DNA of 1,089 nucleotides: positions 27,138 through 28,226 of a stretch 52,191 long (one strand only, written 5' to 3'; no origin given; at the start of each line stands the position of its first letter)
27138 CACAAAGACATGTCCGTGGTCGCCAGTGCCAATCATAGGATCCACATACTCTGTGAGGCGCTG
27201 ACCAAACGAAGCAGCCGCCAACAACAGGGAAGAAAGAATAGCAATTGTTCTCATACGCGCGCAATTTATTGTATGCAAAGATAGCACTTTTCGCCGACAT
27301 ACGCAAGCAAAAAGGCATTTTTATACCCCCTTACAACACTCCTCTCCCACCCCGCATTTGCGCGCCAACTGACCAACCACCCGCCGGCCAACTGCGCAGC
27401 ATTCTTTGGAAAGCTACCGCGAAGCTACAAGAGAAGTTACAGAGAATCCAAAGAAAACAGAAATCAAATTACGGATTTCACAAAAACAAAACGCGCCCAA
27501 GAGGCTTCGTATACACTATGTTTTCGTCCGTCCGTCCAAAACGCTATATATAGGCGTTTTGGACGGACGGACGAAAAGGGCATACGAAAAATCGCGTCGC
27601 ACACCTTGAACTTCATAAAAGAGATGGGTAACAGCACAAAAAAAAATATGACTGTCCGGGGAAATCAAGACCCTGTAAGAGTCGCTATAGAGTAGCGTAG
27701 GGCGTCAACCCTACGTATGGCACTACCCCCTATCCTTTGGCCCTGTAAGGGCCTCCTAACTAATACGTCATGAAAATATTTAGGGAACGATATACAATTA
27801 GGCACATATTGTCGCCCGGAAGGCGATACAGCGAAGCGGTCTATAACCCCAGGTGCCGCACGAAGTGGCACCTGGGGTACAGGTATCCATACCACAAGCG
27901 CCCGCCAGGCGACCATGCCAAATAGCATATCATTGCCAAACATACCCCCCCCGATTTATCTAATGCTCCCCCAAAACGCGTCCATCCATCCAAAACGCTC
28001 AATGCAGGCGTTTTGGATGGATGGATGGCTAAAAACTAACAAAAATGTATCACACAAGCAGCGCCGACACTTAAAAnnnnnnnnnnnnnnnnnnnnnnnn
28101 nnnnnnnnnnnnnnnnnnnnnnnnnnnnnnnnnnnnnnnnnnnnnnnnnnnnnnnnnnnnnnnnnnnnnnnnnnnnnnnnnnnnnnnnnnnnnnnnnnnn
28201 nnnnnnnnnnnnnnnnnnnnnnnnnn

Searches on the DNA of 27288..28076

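Call 64: search_rna_families(source=window, start=27288, end=28076, threshold=evalue, max_evalue=0.01)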
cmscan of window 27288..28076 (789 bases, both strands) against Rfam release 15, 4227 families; matches with E-value up to 0.01: 4.
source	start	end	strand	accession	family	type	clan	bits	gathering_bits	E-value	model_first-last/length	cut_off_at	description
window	27512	27585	-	RF04067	mir-4520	Gene; miRNA;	-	35.7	90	2.9e-06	1-70/70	no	mir-4520 microRNA precursor family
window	27668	27715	-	RF01687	Acido-Lenti-1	Gene; sRNA;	-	31.7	37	3e-05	1-46/46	no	Acido-Lenti-1 RNA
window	27513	27586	+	RF04067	mir-4520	Gene; miRNA;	-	29.9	90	0.00014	1-70/70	no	mir-4520 microRNA precursor family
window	27511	27592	+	RF04223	MIR2619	Gene; miRNA;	-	24.7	113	0.0017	1-202/202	no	MIR2619 microRNA precursor family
